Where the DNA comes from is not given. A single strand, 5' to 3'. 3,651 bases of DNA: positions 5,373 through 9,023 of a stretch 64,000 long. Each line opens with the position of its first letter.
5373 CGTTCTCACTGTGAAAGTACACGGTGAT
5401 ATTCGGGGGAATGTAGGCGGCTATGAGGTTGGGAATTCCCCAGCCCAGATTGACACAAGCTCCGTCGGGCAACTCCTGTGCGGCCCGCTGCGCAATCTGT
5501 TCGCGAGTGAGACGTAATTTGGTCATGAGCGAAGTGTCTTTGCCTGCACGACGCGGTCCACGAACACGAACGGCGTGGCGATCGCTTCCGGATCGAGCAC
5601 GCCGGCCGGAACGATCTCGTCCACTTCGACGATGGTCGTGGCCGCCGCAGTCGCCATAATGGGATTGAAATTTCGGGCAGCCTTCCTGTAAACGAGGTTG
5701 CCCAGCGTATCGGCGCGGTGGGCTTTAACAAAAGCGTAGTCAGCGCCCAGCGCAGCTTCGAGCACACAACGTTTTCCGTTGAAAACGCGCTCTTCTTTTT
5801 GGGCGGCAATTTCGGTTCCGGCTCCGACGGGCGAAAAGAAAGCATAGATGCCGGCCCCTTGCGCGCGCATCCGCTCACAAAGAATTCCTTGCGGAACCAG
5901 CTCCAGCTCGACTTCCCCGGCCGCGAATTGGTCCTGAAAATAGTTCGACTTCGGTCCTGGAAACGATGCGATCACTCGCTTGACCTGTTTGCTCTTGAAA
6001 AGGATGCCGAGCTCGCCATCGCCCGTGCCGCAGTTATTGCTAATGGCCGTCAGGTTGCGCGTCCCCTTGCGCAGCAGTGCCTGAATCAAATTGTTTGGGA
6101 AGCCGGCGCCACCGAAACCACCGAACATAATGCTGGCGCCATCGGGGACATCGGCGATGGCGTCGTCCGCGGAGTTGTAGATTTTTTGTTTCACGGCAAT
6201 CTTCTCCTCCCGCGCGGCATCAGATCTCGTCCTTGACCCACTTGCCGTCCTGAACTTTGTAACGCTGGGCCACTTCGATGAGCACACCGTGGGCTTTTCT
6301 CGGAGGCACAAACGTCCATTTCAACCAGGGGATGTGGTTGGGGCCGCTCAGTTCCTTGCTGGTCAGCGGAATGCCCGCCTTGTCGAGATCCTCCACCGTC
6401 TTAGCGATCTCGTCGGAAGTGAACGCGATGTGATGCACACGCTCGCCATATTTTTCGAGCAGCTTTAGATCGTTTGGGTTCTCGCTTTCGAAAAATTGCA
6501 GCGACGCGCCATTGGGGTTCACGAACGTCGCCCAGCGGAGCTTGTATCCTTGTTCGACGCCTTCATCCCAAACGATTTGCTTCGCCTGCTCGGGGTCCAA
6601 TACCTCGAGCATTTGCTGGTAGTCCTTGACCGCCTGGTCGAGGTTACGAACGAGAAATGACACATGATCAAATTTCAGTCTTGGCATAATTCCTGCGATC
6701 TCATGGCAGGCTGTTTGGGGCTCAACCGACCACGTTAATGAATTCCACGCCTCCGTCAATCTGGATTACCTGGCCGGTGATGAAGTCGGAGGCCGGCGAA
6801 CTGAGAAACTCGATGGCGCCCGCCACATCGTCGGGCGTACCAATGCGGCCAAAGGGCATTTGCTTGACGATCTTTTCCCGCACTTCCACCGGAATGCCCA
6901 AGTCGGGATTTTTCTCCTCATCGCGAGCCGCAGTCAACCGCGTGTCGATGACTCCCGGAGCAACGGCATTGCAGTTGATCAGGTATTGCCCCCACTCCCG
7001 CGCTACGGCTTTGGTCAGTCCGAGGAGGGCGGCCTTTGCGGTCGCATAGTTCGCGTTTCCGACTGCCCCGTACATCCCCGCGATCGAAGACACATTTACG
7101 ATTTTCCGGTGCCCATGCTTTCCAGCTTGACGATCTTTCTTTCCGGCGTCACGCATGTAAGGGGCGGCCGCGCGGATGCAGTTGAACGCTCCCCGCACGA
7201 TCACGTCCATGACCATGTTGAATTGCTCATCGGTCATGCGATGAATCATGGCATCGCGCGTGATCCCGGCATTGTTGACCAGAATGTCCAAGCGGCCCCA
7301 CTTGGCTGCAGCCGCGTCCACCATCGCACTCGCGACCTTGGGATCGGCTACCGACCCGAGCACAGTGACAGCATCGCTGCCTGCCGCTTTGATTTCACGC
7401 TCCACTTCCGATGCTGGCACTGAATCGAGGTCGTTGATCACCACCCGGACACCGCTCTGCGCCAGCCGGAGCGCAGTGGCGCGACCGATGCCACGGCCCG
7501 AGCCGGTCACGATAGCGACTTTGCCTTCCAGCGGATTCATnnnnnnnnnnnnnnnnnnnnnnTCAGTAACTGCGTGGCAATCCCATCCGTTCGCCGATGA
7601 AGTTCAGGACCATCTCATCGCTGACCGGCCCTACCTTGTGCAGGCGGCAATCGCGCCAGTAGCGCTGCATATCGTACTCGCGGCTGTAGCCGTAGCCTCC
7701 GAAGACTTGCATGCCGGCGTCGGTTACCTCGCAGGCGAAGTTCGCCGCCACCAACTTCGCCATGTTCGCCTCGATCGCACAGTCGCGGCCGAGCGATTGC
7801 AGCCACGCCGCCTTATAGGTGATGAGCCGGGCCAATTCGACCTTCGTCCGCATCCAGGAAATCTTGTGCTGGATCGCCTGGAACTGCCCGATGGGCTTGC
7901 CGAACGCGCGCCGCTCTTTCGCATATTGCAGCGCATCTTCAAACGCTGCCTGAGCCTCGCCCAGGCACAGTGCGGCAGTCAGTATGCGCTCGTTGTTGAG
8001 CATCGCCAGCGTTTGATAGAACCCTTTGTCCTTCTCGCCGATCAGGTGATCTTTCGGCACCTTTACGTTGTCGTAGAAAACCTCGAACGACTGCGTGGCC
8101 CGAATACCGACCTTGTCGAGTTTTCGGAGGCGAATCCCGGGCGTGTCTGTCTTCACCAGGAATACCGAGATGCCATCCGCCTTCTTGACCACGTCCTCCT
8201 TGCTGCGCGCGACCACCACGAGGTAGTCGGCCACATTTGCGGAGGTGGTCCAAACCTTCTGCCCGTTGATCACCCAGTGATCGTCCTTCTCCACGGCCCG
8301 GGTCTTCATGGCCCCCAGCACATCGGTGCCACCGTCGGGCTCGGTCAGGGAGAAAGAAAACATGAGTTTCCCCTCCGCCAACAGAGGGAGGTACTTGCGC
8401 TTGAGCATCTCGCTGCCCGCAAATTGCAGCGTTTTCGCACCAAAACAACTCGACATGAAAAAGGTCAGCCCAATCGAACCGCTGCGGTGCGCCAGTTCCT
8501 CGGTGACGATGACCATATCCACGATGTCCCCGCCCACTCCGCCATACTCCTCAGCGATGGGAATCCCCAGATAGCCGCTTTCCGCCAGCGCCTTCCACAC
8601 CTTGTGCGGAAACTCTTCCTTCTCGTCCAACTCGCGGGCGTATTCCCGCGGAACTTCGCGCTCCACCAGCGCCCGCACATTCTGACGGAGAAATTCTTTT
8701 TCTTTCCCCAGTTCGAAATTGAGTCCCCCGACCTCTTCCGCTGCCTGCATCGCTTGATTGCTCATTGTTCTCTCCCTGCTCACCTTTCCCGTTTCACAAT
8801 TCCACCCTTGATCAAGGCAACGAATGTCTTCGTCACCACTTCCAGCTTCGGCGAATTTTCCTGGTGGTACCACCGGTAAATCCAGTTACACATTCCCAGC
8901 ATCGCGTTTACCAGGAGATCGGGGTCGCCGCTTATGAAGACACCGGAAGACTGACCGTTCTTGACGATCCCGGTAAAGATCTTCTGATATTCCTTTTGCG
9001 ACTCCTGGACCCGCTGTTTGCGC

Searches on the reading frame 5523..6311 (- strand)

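Call 5: search_protein_families(library=pfam, proteins=[window:5523-6311:-])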
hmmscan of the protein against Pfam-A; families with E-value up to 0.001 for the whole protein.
window:5523-6311:- (262 aa): 1 family
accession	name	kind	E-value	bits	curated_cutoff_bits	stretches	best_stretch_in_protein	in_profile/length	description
PF01144.29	CoA_trans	-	1.6e-60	204.7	23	1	46-256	2-216/217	Coenzyme A transferase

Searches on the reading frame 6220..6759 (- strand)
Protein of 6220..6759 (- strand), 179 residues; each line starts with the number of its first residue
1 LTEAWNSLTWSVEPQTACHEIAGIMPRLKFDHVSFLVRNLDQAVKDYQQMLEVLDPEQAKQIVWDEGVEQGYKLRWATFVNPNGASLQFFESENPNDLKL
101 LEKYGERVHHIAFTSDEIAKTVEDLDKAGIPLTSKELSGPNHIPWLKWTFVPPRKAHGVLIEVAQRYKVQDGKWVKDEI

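Call 5: search_protein_families(library=pfam, proteins=[window:6220-6759:-])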
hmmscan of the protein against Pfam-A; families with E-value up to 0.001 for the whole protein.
window:6220-6759:- (179 aa): 3 families
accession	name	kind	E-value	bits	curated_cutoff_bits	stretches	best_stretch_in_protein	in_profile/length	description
PF13669.12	Glyoxalase_4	-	1.1e-09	39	27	1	31-136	1-97/109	Glyoxalase/Bleomycin resistance protein/Dioxygenase superfamily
PF13468.12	Glyoxalase_3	-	4.7e-08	33.7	25.1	1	99-155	70-122/176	Glyoxalase-like domain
PF00903.31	Glyoxalase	-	1.9e-07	31.9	20.6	1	29-150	1-109/121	Glyoxalase/Bleomycin resistance protein/Dioxygenase superfamily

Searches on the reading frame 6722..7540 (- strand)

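Call 5: search_protein_families(library=pfam, proteins=[window:6722-7540:-])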
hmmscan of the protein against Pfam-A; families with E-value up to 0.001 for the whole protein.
window:6722-7540:- (272 aa): 3 families
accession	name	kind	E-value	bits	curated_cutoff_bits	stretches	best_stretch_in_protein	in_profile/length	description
PF13561.12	adh_short_C2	-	6.8e-58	196.5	27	1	16-265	6-235/236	Enoyl-(Acyl carrier protein) reductase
PF00106.31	adh_short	-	2e-52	178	26.6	1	7-210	1-194/195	short chain dehydrogenase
PF08659.16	KR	-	9.4e-14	52.2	22.6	1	9-177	3-161/180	KR domain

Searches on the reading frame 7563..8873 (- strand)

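Call 5: search_protein_families(library=pfam, proteins=[window:7563-8873:-])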
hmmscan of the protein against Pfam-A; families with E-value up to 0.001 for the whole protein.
window:7563-8873:- (436 aa): 5 families
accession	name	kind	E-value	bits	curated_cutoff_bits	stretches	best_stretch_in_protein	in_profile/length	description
PF00441.29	Acyl-CoA_dh_1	-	1.6e-44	152.1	22.4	1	282-430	1-149/150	Acyl-CoA dehydrogenase, C-terminal domain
PF02771.21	Acyl-CoA_dh_N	-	1.5e-29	103.1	22.9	1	57-169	2-113/113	Acyl-CoA dehydrogenase, N-terminal domain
PF02770.24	Acyl-CoA_dh_M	-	3.4e-25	88.5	33.3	1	173-270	1-97/97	Acyl-CoA dehydrogenase, middle domain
PF08028.16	Acyl-CoA_dh_2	-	2.6e-18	67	22.7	1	298-410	2-124/134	Acyl-CoA dehydrogenase, C-terminal domain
PF11794.13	HpaB_N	-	0.00021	21.4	35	1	190-249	167-227/270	4-hydroxyphenylacetate 3-hydroxylase N terminal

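Call 13: search_protein_families(library=ncbifam, proteins=[window:7563-8873:-])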
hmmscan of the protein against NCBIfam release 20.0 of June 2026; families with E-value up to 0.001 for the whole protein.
window:7563-8873:- (436 aa): 23 families
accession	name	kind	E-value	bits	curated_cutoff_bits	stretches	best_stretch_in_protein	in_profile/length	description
NF042972.1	AcrlCoAredClosAcrC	equivalog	3.1e-94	315.7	640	1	52-413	2-359/378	acryloyl-CoA reductase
NF008997.0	PRK12341.1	equivalog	1.8e-92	310.4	537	1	52-427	2-373/382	acyl-CoA dehydrogenase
NF045552.1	GlutCoADH_Des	equivalog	4.5e-86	289.5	470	1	52-411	2-360/387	glutaryl-CoA dehydrogenase Acd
NF002885.1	PRK03354.1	equivalog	5.7e-71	239.5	540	1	52-426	2-369/378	crotonobetainyl-CoA dehydrogenase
NF042439.1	SulpropCoADesulf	equivalog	5.4e-68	229.5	600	1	64-428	2-368/379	3-sulfinopropanoyl-CoA desulfinase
NF058590.1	AcCoDHFadEBacil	equivalog_domain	5.8e-67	226.5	600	1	55-414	21-394/586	acyl-CoA dehydrogenase FadE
NF053553.1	prodigi_MBC_PigA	equivalog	1.3e-65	222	500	1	52-432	2-381/381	prodigiosin MBC biosynthesis dehydrogenase PigA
NF043006.1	CyhCrbnylCoADH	equivalog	1.7e-65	221.5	650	1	64-414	13-359/380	cyclohexane-1-carbonyl-CoA dehydrogenase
NF045652.1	ProlPCPDhRedW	equivalog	3.9e-61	207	650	1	58-426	3-369/376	L-prolyl-[peptidyl-carrier protein] dehydrogenase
TIGR03207.1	cyc_hxne_CoA_dh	equivalog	1.4e-60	205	575.35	1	80-419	25-360/372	cyclohexanecarboxyl-CoA dehydrogenase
NF052270.1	Staph_DH_FadE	equivalog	6.3e-48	163.5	600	1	58-409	25-372/400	acyl-CoA dehydrogenase FadE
TIGR03203.1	pimD_small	equivalog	2.7e-41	141.9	652.7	1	53-407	2-353/378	pimeloyl-CoA dehydrogenase small subunit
TIGR03204.1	pimC_large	equivalog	1.8e-38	132.5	623.85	1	55-346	4-292/395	pimeloyl-CoA dehydrogenase large subunit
NF049984.1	Rv1679_FadE16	equivalog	4.5e-37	128.2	600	1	73-427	10-362/371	Rv1679 family acyl-CoA dehydrogenase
NF007000.1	PRK09463.1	subfamily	3.8e-29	101.5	600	1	57-395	46-397/726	acyl-CoA dehydrogenase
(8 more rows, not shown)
